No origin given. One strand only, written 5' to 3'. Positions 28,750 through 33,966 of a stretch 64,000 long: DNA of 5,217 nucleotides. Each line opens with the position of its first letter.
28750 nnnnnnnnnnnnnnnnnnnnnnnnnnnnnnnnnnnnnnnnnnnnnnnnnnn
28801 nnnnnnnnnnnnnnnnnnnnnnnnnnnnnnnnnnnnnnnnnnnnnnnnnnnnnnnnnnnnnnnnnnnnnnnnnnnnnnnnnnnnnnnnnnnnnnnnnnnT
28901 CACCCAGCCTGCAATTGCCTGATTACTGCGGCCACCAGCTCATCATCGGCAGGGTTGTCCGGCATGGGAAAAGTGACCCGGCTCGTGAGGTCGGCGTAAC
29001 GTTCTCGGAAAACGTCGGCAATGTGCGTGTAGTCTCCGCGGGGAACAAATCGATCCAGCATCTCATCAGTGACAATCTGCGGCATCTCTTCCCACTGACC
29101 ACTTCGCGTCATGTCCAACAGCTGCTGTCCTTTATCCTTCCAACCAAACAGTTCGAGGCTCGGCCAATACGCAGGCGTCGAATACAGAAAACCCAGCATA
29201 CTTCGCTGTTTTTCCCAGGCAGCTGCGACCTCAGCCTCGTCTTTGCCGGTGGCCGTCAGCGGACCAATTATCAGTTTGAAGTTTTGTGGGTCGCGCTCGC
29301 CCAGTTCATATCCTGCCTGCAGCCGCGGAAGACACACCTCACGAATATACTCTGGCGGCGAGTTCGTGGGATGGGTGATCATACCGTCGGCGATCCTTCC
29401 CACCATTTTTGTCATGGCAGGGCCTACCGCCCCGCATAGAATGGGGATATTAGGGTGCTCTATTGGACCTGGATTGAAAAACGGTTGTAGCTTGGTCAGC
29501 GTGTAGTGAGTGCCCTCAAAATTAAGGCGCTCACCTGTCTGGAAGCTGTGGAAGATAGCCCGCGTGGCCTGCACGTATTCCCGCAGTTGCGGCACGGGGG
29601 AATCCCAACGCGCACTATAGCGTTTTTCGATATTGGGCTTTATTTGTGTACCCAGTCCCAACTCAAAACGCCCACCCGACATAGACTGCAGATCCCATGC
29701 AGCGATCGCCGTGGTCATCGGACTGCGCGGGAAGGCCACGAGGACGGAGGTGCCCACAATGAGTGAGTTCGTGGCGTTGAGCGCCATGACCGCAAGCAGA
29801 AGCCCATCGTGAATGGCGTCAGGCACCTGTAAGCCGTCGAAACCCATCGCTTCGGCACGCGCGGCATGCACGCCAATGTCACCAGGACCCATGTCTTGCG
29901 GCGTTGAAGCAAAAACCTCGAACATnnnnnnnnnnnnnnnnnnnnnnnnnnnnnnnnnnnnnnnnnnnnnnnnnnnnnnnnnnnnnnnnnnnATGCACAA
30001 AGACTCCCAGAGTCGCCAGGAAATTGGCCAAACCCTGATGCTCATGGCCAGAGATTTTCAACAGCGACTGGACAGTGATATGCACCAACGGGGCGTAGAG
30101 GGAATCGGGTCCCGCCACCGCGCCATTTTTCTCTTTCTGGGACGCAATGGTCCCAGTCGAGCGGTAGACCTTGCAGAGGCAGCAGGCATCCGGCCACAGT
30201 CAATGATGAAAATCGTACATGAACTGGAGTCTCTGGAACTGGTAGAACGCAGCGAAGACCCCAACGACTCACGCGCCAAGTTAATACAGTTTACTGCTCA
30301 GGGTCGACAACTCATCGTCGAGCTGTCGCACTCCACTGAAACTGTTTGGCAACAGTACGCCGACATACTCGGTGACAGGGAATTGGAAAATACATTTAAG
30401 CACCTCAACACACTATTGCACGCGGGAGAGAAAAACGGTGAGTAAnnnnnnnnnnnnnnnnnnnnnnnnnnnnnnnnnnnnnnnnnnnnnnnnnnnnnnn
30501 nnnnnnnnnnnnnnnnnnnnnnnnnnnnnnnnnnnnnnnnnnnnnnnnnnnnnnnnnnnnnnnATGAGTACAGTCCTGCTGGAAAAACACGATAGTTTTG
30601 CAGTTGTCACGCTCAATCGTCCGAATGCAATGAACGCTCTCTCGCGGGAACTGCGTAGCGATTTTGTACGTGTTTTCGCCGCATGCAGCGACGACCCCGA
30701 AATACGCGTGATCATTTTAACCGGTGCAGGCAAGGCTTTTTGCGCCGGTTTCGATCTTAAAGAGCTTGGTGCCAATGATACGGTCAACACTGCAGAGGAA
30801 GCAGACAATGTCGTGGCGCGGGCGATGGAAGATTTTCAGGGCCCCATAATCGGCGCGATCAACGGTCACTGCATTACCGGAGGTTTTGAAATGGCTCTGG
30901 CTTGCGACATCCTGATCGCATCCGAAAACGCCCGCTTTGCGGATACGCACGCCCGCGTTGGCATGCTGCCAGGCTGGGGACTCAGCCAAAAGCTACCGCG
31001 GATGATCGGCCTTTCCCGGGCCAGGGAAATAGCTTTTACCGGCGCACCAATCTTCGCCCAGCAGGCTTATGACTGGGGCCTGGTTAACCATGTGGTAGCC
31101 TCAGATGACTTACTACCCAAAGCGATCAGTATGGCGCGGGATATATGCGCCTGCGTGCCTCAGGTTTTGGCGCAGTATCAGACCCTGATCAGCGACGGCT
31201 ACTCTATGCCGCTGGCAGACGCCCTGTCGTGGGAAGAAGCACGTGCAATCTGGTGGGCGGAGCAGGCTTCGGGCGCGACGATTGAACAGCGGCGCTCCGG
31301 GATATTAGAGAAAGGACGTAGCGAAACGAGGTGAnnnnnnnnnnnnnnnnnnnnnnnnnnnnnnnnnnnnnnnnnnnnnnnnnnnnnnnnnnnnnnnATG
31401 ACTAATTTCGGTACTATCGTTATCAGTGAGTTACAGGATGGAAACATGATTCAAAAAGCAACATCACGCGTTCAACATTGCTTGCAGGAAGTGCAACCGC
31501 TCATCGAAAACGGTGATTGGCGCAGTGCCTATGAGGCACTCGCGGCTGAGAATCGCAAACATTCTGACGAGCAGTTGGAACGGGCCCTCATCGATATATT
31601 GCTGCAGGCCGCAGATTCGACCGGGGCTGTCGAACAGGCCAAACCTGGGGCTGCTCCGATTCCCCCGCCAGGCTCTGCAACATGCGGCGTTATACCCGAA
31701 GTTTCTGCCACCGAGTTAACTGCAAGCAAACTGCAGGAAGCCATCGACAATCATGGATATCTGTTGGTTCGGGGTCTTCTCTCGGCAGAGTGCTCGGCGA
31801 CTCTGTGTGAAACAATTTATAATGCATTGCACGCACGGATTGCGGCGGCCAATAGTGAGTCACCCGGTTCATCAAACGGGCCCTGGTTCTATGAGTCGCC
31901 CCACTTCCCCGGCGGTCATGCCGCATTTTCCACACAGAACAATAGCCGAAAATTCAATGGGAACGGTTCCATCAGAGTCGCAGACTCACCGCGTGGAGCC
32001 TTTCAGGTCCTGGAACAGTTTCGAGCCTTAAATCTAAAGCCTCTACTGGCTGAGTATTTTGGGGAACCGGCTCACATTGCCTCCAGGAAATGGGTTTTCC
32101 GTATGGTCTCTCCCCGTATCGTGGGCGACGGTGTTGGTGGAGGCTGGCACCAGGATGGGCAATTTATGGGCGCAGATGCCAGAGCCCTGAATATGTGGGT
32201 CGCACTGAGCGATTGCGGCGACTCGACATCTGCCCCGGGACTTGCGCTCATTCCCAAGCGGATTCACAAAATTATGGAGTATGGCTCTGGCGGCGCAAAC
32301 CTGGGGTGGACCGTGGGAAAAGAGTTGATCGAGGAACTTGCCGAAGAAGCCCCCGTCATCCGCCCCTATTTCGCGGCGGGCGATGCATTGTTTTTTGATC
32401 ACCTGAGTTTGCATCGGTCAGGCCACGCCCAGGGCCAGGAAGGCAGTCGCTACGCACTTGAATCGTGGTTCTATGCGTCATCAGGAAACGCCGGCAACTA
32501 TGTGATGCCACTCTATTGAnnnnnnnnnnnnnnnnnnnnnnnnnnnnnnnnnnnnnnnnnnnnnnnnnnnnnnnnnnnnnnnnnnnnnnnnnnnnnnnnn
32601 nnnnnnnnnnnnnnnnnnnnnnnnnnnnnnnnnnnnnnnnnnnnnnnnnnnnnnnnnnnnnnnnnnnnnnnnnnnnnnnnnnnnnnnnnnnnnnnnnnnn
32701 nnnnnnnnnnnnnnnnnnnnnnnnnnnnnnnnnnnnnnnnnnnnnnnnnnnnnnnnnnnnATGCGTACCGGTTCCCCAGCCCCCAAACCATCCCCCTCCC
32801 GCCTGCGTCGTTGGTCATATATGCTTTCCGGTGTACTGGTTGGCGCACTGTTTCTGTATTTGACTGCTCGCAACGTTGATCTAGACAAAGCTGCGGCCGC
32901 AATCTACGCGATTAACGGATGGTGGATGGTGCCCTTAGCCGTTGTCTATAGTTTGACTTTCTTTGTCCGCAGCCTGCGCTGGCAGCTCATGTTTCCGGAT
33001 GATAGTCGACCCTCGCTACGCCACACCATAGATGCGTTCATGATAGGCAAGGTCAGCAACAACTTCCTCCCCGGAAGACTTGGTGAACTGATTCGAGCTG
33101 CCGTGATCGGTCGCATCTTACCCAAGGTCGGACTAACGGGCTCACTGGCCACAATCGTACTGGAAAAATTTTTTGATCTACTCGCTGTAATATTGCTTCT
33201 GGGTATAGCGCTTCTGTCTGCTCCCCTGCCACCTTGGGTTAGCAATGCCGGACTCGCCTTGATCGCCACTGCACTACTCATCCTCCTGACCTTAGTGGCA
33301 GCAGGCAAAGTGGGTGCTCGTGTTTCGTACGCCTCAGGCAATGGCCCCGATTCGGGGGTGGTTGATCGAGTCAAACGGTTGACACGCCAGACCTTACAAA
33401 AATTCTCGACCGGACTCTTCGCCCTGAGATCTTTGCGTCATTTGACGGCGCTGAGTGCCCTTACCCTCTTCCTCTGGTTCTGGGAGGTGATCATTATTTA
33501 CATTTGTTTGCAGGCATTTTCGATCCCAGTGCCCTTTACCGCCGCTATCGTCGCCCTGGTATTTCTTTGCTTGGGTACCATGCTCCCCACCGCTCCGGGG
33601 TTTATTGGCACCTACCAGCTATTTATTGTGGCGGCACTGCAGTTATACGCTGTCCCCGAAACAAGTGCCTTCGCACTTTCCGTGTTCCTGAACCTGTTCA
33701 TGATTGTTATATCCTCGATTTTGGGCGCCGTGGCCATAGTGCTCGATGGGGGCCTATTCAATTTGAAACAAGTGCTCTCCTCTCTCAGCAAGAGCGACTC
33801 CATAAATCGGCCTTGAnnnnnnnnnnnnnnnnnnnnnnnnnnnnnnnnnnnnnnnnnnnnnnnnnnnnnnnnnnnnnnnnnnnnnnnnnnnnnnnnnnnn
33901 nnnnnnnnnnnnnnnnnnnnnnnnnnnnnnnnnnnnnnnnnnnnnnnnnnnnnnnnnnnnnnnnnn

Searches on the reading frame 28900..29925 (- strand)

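Call 22: search_protein_families(library=pfam, proteins=[window:28900-29925:-], max_evalue=0.00001)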
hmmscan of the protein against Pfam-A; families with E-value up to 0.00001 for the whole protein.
window:28900-29925:- (341 aa): 1 family
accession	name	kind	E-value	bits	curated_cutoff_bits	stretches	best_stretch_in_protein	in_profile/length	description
PF00296.26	Bac_luciferase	-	4.1e-55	187.8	27.9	1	12-313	20-310/314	Luciferase-like monooxygenase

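Call 23: search_protein_families(library=ncbifam, proteins=[window:28900-29925:-], max_evalue=1e-10)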
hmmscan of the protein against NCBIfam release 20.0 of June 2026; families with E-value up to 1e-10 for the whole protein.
window:28900-29925:- (341 aa): 13 families
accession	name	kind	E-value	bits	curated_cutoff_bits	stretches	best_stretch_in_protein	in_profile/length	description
TIGR03617.1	F420_MSMEG_2256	subfamily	1e-103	346.6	278.15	1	21-339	1-317/318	TIGR03617 family F420-dependent LLM class oxidoreductase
TIGR04024.1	F420_NP1902A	hypoth_equivalog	1.5e-32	112.7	345.4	1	16-313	16-302/330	TIGR04024 family LLM class F420-dependent oxidoreductase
TIGR03564.1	F420_MSMEG_4879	subfamily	1.4e-27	97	234.25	1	20-256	4-227/265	TIGR03564 family F420-dependent LLM class oxidoreductase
TIGR03559.1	F420_Rv3520c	subfamily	2.9e-22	79.2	335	1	18-304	16-309/325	LLM class F420-dependent oxidoreductase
TIGR03555.1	F420_mer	equivalog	4.1e-22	79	348.7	1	24-302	21-287/325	5,10-methylenetetrahydromethanopterin reductase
NF002619.0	PRK02271.1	equivalog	3.1e-21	76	276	1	19-307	18-293/329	5,10-methylenetetrahydromethanopterin reductase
TIGR03619.1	F420_Rv2161c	subfamily_domain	2.5e-19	69.9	166.9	1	31-237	36-235/247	TIGR03619 family F420-dependent LLM class oxidoreductase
TIGR03621.1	F420_MSMEG_2516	subfamily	1.2e-16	60.7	213.15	1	20-180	19-171/295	TIGR03621 family F420-dependent LLM class oxidoreductase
TIGR03841.1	F420_Rv3093c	subfamily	5.7e-15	55.5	213.65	1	16-311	11-285/298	LLM class F420-dependent oxidoreductase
TIGR03560.1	F420_Rv1855c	subfamily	2.7e-14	53.5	231.4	1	43-181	55-190/227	TIGR03560 family F420-dependent LLM class oxidoreductase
TIGR03620.1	F420_MSMEG_4141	subfamily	7e-13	48.6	219.8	0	20-123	23-121/280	TIGR03620 family F420-dependent LLM class oxidoreductase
TIGR03857.1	F420_MSMEG_2249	hypoth_equivalog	1e-12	48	218.4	1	42-230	43-220/329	TIGR03857 family LLM class F420-dependent oxidoreductase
TIGR03557.1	F420_G6P_family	subfamily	2.6e-11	43.2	210.4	0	10-187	8-190/316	TIGR03557 family F420-dependent LLM class oxidoreductase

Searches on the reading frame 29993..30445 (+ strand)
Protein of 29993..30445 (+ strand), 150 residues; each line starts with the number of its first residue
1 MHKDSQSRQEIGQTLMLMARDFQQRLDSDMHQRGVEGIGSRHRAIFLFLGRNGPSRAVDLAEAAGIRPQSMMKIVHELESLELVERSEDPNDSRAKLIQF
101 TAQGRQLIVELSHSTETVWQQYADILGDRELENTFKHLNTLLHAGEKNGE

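Call 22: search_protein_families(library=pfam, proteins=[window:29993-30445:+], max_evalue=0.00001)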
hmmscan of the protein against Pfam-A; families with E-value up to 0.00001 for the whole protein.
window:29993-30445:+ (150 aa): 2 families
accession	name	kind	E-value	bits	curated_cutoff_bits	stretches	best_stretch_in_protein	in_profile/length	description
PF12802.13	MarR_2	-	1.8e-10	41.2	27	1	39-95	4-61/61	MarR family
PF01047.28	MarR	-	2.9e-08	33.9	24.6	1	49-95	12-58/59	MarR family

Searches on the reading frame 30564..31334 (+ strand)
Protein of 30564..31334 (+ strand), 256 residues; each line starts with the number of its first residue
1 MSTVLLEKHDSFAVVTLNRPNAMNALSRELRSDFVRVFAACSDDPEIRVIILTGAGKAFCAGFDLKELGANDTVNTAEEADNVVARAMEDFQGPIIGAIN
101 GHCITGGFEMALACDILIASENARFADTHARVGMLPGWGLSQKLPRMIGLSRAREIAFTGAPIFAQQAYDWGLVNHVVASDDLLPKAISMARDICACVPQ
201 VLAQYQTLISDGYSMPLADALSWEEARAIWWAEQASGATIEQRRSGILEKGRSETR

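Call 22: search_protein_families(library=pfam, proteins=[window:30564-31334:+], max_evalue=0.00001)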
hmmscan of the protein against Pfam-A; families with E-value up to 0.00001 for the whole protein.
window:30564-31334:+ (256 aa): 2 families
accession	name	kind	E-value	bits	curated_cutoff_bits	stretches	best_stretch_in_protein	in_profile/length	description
PF00378.25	ECH_1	-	3.4e-58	197.4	27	1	8-224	2-220/251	Enoyl-CoA hydratase/isomerase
PF16113.10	ECH_2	-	2.5e-29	103.3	27.2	1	13-206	2-203/335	Enoyl-CoA hydratase/isomerase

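Call 23: search_protein_families(library=ncbifam, proteins=[window:30564-31334:+], max_evalue=1e-10)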
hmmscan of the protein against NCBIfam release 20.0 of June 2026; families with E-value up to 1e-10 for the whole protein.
window:30564-31334:+ (256 aa): 69 families (the best 25 are shown)
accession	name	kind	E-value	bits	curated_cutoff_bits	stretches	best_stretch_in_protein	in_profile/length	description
NF004840.0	PRK06190.1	equivalog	1.5e-96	323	253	1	3-255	5-259/260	enoyl-CoA hydratase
NF051848.1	EnCoAHydtEchA19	equivalog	5.9e-56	189.9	400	1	4-226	2-229/258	enoyl-CoA hydratase EchA19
NF006699.0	PRK09245.1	subfamily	1.5e-53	181.7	354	1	2-220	3-231/266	crotonase/enoyl-CoA hydratase family protein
NF004475.0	PRK05809.1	subfamily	1e-52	179.2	394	1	3-224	5-229/260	short-chain-enoyl-CoA hydratase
NF006007.0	PRK08138.1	subfamily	2.3e-52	177.9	355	1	7-225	13-231/261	enoyl-CoA hydratase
NF005802.0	PRK07657.1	equivalog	2.5e-51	174.7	363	1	9-225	11-230/260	enoyl-CoA hydratase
NF004634.0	PRK05980.1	equivalog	4.7e-50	170.4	375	1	3-228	4-236/263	crotonase/enoyl-CoA hydratase family protein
NF004857.0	PRK06210.1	equivalog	9.2e-48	163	341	1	3-218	9-238/275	enoyl-CoA hydratase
NF007239.0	PRK09674.1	equivalog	2.3e-47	161.7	371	1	1-225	3-227/257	2,3-dehydroadipyl-CoA hydratase PaaF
NF046063.1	oxepin_alt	equivalog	6e-46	157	300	1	5-226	3-229/254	oxepin-CoA hydrolase, alternative type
NF005803.0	PRK07658.1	equivalog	9.6e-46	156.3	313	1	3-222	3-224/257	enoyl-CoA hydratase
NF006109.0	PRK08260.1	subfamily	9.9e-46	156.3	320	1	2-234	4-256/296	enoyl-CoA hydratase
NF004517.0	PRK05862.1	equivalog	1.1e-45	156.2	396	1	2-225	4-227/257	enoyl-CoA hydratase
NF005864.0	PRK07799.1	equivalog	3.4e-45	154.3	316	1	4-227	10-238/266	crotonase/enoyl-CoA hydratase family protein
NF042430.2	EnCoAhydt_DpgD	equivalog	1.2e-44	152.7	400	1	7-227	2-234/258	enoyl-CoA-hydratase DpgD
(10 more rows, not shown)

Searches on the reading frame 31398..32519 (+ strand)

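Call 22: search_protein_families(library=pfam, proteins=[window:31398-32519:+], max_evalue=0.00001)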
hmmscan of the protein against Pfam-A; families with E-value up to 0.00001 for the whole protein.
window:31398-32519:+ (373 aa): 1 family
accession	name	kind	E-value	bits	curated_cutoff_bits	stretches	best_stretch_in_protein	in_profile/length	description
PF05721.19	PhyH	-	1.1e-09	39.3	22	1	117-347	2-208/213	Phytanoyl-CoA dioxygenase (PhyH)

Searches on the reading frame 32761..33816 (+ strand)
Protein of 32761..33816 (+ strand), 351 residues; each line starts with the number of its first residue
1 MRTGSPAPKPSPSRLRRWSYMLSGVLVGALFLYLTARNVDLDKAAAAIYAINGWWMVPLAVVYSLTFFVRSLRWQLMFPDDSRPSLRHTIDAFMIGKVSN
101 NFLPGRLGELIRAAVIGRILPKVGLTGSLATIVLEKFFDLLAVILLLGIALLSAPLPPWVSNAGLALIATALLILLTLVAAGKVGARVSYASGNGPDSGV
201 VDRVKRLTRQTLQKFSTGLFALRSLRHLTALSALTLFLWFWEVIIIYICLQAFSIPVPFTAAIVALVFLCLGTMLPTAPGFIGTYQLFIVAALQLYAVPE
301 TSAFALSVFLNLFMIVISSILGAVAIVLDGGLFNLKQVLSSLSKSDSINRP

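Call 22: search_protein_families(library=pfam, proteins=[window:32761-33816:+], max_evalue=0.00001)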
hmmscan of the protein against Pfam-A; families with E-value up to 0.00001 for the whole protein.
window:32761-33816:+ (351 aa): 1 family
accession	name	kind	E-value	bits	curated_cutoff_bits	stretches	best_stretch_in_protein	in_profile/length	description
PF03706.18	LPG_synthase_TM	-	2.9e-43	148.9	33.4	1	23-322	3-302/302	Lysylphosphatidylglycerol synthase TM region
